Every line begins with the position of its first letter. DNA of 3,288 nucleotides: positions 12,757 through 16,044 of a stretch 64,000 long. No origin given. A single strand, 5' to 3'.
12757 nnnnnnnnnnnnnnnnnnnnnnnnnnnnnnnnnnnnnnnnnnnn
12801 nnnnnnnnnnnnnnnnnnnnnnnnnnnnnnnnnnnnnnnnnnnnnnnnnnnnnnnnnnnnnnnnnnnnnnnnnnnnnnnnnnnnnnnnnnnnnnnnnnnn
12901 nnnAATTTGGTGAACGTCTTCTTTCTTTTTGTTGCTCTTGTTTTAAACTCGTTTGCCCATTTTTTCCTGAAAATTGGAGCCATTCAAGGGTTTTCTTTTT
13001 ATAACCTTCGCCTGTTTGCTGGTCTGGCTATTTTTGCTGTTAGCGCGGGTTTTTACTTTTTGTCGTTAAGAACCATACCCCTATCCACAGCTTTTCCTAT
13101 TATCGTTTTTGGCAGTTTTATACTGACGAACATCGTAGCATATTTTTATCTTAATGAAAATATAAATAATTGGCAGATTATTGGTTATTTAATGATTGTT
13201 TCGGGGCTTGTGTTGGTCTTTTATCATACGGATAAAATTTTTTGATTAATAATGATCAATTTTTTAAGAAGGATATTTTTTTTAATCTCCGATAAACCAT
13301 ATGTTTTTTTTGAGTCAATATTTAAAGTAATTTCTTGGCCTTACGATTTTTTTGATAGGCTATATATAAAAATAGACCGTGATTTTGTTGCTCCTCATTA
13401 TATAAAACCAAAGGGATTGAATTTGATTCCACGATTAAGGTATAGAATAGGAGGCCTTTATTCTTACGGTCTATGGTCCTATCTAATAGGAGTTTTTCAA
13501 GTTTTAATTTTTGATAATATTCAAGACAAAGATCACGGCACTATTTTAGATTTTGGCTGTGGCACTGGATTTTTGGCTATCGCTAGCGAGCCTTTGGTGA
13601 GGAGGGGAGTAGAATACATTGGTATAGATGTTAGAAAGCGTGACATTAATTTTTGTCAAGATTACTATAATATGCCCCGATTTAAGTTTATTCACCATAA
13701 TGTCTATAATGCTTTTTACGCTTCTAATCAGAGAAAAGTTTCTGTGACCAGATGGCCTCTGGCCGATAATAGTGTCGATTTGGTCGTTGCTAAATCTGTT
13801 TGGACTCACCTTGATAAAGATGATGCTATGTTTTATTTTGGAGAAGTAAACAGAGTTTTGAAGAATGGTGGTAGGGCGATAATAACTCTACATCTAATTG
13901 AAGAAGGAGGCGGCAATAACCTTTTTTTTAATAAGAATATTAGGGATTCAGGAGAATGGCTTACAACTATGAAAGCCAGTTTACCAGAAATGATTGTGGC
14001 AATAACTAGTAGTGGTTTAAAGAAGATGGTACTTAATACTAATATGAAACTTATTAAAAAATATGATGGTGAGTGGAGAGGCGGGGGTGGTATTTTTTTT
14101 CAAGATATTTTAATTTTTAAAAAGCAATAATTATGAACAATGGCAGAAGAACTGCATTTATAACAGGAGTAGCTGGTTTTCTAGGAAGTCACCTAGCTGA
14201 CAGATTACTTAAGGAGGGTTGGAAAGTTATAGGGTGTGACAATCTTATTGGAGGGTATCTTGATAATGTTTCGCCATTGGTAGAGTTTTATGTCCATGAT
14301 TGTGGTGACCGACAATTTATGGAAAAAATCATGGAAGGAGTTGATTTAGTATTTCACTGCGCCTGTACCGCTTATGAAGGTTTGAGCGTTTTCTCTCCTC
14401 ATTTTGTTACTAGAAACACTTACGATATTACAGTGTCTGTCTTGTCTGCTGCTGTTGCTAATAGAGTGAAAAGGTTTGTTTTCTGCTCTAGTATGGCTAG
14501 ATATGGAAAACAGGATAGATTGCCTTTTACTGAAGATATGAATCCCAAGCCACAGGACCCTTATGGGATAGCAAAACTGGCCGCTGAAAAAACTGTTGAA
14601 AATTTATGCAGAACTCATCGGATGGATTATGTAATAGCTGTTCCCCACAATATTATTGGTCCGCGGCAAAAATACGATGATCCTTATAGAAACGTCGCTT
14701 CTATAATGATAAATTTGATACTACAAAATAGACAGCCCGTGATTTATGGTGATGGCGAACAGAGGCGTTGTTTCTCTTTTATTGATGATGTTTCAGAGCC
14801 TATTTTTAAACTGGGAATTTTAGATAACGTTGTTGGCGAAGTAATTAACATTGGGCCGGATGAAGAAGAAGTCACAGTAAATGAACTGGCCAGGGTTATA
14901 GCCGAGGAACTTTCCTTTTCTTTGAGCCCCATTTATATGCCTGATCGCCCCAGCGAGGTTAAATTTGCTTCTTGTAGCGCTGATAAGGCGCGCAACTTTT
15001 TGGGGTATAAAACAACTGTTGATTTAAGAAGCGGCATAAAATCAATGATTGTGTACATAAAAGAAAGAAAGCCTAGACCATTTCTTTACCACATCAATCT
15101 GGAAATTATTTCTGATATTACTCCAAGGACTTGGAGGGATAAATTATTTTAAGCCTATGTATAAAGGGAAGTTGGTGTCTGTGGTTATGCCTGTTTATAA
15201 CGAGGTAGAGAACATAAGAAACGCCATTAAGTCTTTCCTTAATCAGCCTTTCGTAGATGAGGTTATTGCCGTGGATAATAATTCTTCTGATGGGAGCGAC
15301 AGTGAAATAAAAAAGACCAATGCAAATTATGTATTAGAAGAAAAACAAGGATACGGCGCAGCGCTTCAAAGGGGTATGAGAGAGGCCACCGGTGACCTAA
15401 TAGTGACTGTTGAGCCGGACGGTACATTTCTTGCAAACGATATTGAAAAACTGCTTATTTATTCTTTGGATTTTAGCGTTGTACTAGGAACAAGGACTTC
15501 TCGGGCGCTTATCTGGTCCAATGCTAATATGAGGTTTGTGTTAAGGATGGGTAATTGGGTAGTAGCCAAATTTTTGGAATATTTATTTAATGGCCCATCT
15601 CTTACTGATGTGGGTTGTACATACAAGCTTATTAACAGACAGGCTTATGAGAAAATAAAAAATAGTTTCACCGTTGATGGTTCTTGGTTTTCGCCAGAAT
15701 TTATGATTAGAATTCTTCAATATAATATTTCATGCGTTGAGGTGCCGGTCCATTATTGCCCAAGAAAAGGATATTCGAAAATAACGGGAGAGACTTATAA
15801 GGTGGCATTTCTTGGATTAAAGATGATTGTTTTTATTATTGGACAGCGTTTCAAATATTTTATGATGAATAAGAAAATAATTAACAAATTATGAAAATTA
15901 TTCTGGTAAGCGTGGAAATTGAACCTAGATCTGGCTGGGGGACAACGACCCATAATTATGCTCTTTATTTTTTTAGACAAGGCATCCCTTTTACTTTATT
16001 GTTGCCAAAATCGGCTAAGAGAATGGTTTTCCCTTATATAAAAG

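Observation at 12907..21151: Arn-like (formyl-protected amino-sugar on polyprenol phosphate) gene set without an aminotransferase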

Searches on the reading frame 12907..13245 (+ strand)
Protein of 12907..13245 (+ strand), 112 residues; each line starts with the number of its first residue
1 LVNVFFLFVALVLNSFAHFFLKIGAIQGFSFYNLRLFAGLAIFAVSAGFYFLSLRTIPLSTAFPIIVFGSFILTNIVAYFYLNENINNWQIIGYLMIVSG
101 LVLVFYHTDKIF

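Call 3: search_protein_families(library=pfam, proteins=[window:12907-13245:+], max_evalue=0.01)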
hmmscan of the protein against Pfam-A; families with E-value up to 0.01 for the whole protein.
window:12907-13245:+ (112 aa): 3 families
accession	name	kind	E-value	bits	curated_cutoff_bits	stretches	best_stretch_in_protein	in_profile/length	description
PF00892.27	EamA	-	5.7e-05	23.9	28.2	1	6-105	33-134/135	EamA-like transporter family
PF10639.15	TMEM234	-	7.6e-05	23.2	30.1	1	29-104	37-112/113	Putative transmembrane family 234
PF00893.25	Multi_Drug_Res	-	0.0009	20.2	23.7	1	5-97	4-93/93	Small Multidrug Resistance protein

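Call 9: search_protein_families(library=ncbifam, proteins=[window:12907-13245:+], max_evalue=0.01)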
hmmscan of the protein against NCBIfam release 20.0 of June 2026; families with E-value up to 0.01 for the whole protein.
window:12907-13245:+ (112 aa): 15 families
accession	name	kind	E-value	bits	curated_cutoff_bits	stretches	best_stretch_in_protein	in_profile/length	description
NF051481.1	EbrA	exception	5.9e-07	29.8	160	1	3-104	4-102/104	SMR family multidrug efflux transporter EbrA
NF002816.2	PRK02971.1-2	equivalog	9.7e-07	29.3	99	1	34-106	45-118/120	4-amino-4-deoxy-L-arabinose-phosphoundecaprenol flippase subunit ArnF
NF051482.1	EbrB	exception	1.1e-06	29.2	160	1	3-104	3-101/105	SMR family multidrug efflux transporter EbrB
NF033137.0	SMR_qac_int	equivalog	5.1e-06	27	188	1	5-104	4-100/109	Qac family quaternary ammonium compound efflux SMR transporter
NF033469.1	SMR_qac_bcrB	exception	9.1e-06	26.2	205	1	6-104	6-101/105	quaternary ammonium compound efflux SMR transporter BcrB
NF033470.1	SMR_qac_bcrC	exception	5.8e-05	23.5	225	1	8-104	8-101/114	quaternary ammonium compound efflux SMR transporter BcrC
NF011625.2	PRK15051.1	equivalog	0.00074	19.7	92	1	34-104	36-107/111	4-amino-4-deoxy-L-arabinose-phosphoundecaprenol flippase subunit ArnE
NF000067.2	SMR_qac_FL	exception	0.00081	19.9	205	1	1-104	1-101/110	quaternary ammonium compound efflux SMR transporter QacL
NF033136.1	SMR_qac_K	exception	0.001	19.8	205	1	6-104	6-101/110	quaternary ammonium compound efflux SMR transporter QacK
NF000278.1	SMR_qac_G2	exception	0.0011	19.4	220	1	1-103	1-100/110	quaternary ammonium compound efflux SMR transporter QacG2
NF000276.2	SMR_qac_E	exception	0.0019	18.5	185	1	5-104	4-100/101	quaternary ammonium compound efflux SMR transporter QacE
NF000384.1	QacCGHJ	equivalog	0.0022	18.2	160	1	5-104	4-100/107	QacCGHJ group quaternary ammonium compound efflux SMR transporter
NF000277.1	qac_SMR_G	exception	0.0026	18.1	200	1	5-104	4-100/107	quaternary ammonium compound efflux SMR transporter QacG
TIGR03340.1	phn_DUF6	hypoth_equivalog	0.0032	17.2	288.15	1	22-104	49-133/281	phosphonate utilization associated putative membrane protein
NF000279.1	qac_SMR_H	exception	0.0097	16.3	205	0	5-104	4-100/107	quaternary ammonium compound efflux SMR transporter QacH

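Call 66: search_solved_structures(query=window:12907-13245:+, max_evalue=1)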
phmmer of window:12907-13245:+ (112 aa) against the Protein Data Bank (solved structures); distinct sequences matched with E-value up to 1: 1.
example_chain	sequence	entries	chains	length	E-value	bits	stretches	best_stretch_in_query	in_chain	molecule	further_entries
7jk8_A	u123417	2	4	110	0.57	14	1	33-104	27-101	Multidrug SMR transporter | Multidrug transporter EmrE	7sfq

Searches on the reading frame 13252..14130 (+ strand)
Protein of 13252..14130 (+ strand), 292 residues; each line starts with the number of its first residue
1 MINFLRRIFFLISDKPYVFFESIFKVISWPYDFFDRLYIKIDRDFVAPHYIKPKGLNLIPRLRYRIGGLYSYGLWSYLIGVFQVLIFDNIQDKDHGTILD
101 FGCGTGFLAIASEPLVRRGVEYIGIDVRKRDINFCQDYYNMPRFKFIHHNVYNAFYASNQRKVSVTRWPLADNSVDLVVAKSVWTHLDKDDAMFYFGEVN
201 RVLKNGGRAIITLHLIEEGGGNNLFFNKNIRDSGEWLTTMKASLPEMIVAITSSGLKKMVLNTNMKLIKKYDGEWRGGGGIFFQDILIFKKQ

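Call 3: search_protein_families(library=pfam, proteins=[window:13252-14130:+], max_evalue=0.01)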
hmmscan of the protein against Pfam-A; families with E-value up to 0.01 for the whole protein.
window:13252-14130:+ (292 aa): 11 families
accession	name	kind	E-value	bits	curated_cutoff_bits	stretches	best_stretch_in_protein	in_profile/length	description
PF08241.18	Methyltransf_11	-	7e-14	52.7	21.2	1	99-211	1-95/95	Methyltransferase domain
PF13649.12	Methyltransf_25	-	6e-13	49.7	27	1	98-207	1-97/97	Methyltransferase domain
PF13847.12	Methyltransf_31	-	1.3e-10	41.6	27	1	93-214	2-112/145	Methyltransferase domain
PF08242.18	Methyltransf_12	-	1.3e-08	35.9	30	1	99-208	1-97/98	Methyltransferase domain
PF13489.12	Methyltransf_23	-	5e-08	33.3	27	1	92-236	20-128/164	Methyltransferase domain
PF02353.26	CMAS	-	3.7e-05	23.6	27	1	86-211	54-164/273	Mycolic acid cyclopropane synthetase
PF05175.20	MTS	-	8.1e-05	22.8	23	1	85-155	22-94/170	Methyltransferase small domain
PF05148.21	Methyltransf_8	-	0.0003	21.1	27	0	164-211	112-156/219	Hypothetical methyltransferase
PF06325.19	PrmA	-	0.0004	20.4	22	1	88-138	156-203/296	Ribosomal protein L11 methyltransferase (PrmA)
PF03291.22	mRNA_G-N7_MeTrfase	-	0.0022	17.6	26.6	1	45-212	13-181/315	mRNA (guanine-N(7))-methyltransferase domain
PF13679.12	Methyltransf_32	-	0.0044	17.4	27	1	89-143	20-77/143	Methyltransferase domain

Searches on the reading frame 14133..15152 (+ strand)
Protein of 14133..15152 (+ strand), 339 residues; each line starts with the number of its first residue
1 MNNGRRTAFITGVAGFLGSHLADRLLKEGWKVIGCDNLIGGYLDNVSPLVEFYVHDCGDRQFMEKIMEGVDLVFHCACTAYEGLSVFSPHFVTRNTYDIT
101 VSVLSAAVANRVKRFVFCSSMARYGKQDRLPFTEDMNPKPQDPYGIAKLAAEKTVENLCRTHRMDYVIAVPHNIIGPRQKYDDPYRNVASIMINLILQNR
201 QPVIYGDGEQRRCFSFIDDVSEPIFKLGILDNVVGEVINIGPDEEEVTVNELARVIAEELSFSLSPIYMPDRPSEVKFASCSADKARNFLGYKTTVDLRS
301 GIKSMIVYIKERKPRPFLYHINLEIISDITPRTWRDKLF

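Call 3: search_protein_families(library=pfam, proteins=[window:14133-15152:+], max_evalue=0.01)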
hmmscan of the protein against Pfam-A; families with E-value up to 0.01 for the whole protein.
window:14133-15152:+ (339 aa): 10 families
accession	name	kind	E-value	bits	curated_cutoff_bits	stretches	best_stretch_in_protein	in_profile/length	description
PF01370.27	Epimerase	-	5.8e-47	160.6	20.9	1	9-241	2-240/240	NAD dependent epimerase/dehydratase family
PF16363.11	GDP_Man_Dehyd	-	3.5e-40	138.9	27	1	9-305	1-332/332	GDP-mannose 4,6 dehydratase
PF01073.25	3Beta_HSD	-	3.9e-13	49.5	22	1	10-156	2-158/280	3-beta hydroxysteroid dehydrogenase/isomerase family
PF13460.12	NAD_binding_10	-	1e-09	39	27.2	1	12-172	1-144/184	NAD(P)H-binding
PF04321.23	RmlD_sub_bind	-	2.2e-08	34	27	1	9-162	4-143/287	RmlD substrate binding domain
PF07993.18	NAD_binding_4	-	8.3e-08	32.1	20.1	1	63-207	82-241/258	Male sterility protein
PF02719.21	Polysacc_synt_2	-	8e-05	22.4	20.2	1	52-120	58-128/293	Polysaccharide biosynthesis protein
PF03596.19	Cad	-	0.0043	17.4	26.2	0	276-309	104-137/192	Cadmium resistance transporter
PF05368.20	NmrA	-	0.0053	16.8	27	0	9-121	6-108/298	NmrA-like family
PF00106.31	adh_short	-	0.0062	16.5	26.6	0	7-69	2-70/195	short chain dehydrogenase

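Call 9: search_protein_families(library=ncbifam, proteins=[window:14133-15152:+], max_evalue=0.01)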
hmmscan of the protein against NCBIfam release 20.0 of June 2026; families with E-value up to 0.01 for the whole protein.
window:14133-15152:+ (339 aa): 28 families (the best 25 are shown)
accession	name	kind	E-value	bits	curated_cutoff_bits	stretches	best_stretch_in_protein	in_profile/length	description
TIGR04180.1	EDH_00030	hypoth_equivalog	5e-37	127.6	475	1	9-295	2-295/297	NAD-dependent 4,6-dehydratase LegB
TIGR01181.1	dTDP_gluc_dehyt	equivalog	5.6e-28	97.9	365.1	1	9-309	3-311/321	dTDP-glucose 4,6-dehydratase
TIGR01179.1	galE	equivalog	7.5e-28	97.3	262.3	1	9-305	3-321/332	UDP-glucose 4-epimerase GalE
NF011728.1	PRK15181.1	equivalog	4.3e-24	85.1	760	1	8-308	18-336/348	Vi polysaccharide biosynthesis UDP-N-acetylglucosaminuronic acid C-4 epimerase TviC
TIGR02197.1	heptose_epim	equivalog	1.1e-23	83.9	274.6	1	10-310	3-314/316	ADP-glyceromanno-heptose 6-epimerase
TIGR03466.1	HpnA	hypoth_equivalog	9.2e-22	77.3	367.65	1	7-184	2-180/327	hopanoid-associated sugar epimerase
NF047922.1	GDPFucSynFcl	equivalog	1.6e-20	73.8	500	1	84-305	70-297/308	GDP-L-fucose synthase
NF007956.0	PRK10675.1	subfamily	6.3e-17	61.7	394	1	9-162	4-167/338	UDP-glucose 4-epimerase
NF008360.0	PRK11150.1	equivalog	2.6e-15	56.4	452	1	9-272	3-267/310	ADP-glyceromanno-heptose 6-epimerase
NF008872.0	PRK11908.1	equivalog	1e-14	54.4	294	1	8-259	4-270/349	bifunctional UDP-4-keto-pentose/UDP-xylose synthase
NF005998.1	PRK08125.1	equivalog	1.4e-13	50.1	777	1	5-260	315-585/649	bifunctional UDP-4-amino-4-deoxy-L-arabinose formyltransferase/UDP-glucuronic acid oxidase ArnA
NF007490.0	PRK10084.1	subfamily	6.8e-13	48.3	649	1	129-308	151-333/361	dTDP-glucose 4,6-dehydratase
TIGR01472.1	gmd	equivalog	2e-11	43.7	415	1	7-224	2-235/342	GDP-mannose 4,6-dehydratase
NF042423.1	oxyalk_red_Shew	equivalog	3e-11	43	580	1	6-180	9-180/331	2-alkyl-3-oxoalkanoate reductase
NF043036.1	ErythonDh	equivalog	1.1e-10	41.2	325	1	9-165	4-170/321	D-erythronate dehydrogenase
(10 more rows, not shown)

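Call 35: search_solved_structures(query=window:14133-15152:+, max_evalue=1e-10)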
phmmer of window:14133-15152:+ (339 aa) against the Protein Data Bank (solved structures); distinct sequences matched with E-value up to 1e-10: 91 (the best 60 are shown).
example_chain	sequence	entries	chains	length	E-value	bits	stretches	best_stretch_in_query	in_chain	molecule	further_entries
4zrm_A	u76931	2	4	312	1.8e-42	148.8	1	8-310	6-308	UDP-glucose 4-epimerase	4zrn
6dnt_A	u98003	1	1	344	1e-38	136.5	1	7-281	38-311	NAD-dependent epimerase/dehydratase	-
6zl6_A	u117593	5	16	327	5.7e-32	114.3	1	9-311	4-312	Epimerase domain-containing protein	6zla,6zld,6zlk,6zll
8rdg_A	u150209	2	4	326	2e-31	112.6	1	9-263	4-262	SDR family NAD(P)-dependent oxidoreductase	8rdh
6zlj_A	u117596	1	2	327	2.1e-31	112.5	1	9-311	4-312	Epimerase domain-containing protein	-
8rdi_A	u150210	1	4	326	7.1e-31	110.7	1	9-263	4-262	SDR family NAD(P)-dependent oxidoreductase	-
6wjb_A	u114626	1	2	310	1.1e-30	110.1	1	8-279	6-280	NAD-dependent epimerase/dehydratase family protein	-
6pmh_A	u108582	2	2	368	1.7e-30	109.5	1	7-304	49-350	UDP-glucose 4-epimerase related protein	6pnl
6wj9_A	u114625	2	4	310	1.1e-29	106.9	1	8-279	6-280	NAD-dependent epimerase/dehydratase family protein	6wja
3ru7_A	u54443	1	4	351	1.1e-29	106.8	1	6-311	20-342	WbgU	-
3ru9_A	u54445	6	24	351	1.8e-29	106.1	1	6-309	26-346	WbgU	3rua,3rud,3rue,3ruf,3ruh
3lu1_A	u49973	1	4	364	2.1e-29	105.9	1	6-309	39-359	WbgU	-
3ruc_A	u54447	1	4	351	2.5e-29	105.7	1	6-309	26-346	WbgU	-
7ys8_A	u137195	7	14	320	8.4e-29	103.9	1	8-312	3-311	UDP-glucose 4-epimerase | UDP-glucose 4-epimerase along with EC 5.1.3.2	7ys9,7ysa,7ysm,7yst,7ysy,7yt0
8sg0_A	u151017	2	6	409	4.3e-28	101.6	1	9-317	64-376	GDP-mannose 3,5-epimerase | GDP-mannose 3,5 epimerase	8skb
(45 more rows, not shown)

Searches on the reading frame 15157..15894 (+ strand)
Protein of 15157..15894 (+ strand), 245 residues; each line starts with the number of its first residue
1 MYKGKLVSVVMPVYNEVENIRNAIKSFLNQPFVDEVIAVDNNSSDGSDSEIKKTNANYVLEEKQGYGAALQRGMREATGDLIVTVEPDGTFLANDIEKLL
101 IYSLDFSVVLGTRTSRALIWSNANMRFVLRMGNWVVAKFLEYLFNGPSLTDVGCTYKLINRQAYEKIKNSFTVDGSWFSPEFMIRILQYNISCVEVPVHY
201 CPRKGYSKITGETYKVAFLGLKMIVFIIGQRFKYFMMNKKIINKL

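Call 3: search_protein_families(library=pfam, proteins=[window:15157-15894:+], max_evalue=0.01)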
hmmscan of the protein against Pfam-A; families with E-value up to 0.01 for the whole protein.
window:15157-15894:+ (245 aa): 2 families
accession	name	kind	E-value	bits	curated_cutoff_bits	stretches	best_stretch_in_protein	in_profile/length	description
PF00535.33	Glycos_transf_2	-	1.4e-24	87.4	23.3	1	8-167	1-167/168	Glycosyl transferase family 2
PF10111.15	Glyco_tranf_2_2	-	0.0011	18.9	27.3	1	8-100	1-103/276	Glycosyltransferase like family 2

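Call 9: search_protein_families(library=ncbifam, proteins=[window:15157-15894:+], max_evalue=0.01)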
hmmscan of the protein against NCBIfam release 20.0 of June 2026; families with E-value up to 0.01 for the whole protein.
window:15157-15894:+ (245 aa): 18 families
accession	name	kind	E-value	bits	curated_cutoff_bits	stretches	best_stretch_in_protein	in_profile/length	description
TIGR04182.1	glyco_TIGR04182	equivalog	2.5e-21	76.3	325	1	7-207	2-197/293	S-layer glycoprotein N-glycosyltransferase AglJ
NF041391.1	DPhHxTase_Halo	equivalog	1.4e-14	53.6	375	1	11-209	1-192/213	dolichyl-phosphate hexose transferase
NF058614.1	PPMAGASynPpgS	equivalog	1.5e-11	44.2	370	1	8-209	3-204/226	polyprenyl-phospho-N-acetylgalactosaminyl synthase PpgS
TIGR03937.1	PgaC_IcaA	equivalog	3.1e-11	42.9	422.3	1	5-112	45-158/407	poly-beta-1,6-N-acetyl-D-glucosamine synthase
TIGR04283.1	glyco_like_mftF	equivalog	1.1e-10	41.5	182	1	7-91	1-85/221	TIGR04283 family arsenosugar biosynthesis glycosyltransferase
NF010496.0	PRK13915.1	equivalog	5.8e-09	35.4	262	1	4-88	30-126/307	glucosyl-3-phosphoglycerate synthase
NF041875.1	EPS_EpsD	equivalog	1.2e-08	34.7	370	1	7-89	1-90/325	exopolysaccharide biosynthesis glycosyltransferase EpsD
NF038302.1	EPS_HpsE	equivalog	1.5e-08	34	300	1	8-88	4-96/307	hormogonium polysaccharide biosynthesis glycosyltransferase HpsE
NF007986.1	PRK10714.1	equivalog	2.9e-08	33.1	529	1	5-203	6-203/316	undecaprenyl-phosphate 4-deoxy-4-formamido-L-arabinose transferase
NF047683.1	TeichurnBiosyTuaG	equivalog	6.3e-08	32.6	400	1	4-103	5-111/252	teichuronic acid biosynthesis protein TuaG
NF050050.1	ProtGlycPglI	equivalog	1e-07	31.7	500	1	7-101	4-106/306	GalNAc(5)-diNAcBac-PP-undecaprenol beta-1,3-glucosyltransferase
NF007482.0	PRK10073.1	equivalog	3.1e-07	29.7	423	1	5-100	6-107/334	glycosyltransferase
TIGR03111.1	glyc2_xrt_Gpos1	hypoth_equivalog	4.5e-07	29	363.95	1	7-100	51-153/439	TIGR03111 family XrtG-associated glycosyltransferase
NF053739.1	GlytfEpsEBac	equivalog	8.4e-07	28.2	450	1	7-100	3-104/265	glycosyltransferase EpsE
NF045692.1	OglycostaseCruG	equivalog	3.2e-05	23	600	1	7-56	43-93/386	2'-O-glycosyltransferase CruG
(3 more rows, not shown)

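Call 36: search_solved_structures(query=window:15157-15894:+, max_evalue=0.00001)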
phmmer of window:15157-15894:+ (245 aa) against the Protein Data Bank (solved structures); distinct sequences matched with E-value up to 0.00001: 5.
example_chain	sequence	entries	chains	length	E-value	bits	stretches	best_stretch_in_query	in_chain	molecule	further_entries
9hwj_A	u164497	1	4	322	7e-08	35.4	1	5-207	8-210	Undecaprenyl-phosphate 4-deoxy-4-formamido-L-arabinose transferase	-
9bhc_C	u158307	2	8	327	1.8e-06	30.8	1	5-204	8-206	Undecaprenyl-phosphate 4-deoxy-4-formamido-L-arabinose transferase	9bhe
8vxh_A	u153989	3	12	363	2.4e-06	30.3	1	5-204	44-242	Undecaprenyl-phosphate 4-deoxy-4-formamido-L-arabinose transferase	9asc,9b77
5mlz_A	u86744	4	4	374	5.8e-06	29.1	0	4-100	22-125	Dolichol monophosphate mannose synthase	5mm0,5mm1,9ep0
6p61_A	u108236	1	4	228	7.4e-06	28.8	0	2-107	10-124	Glycosyltransferase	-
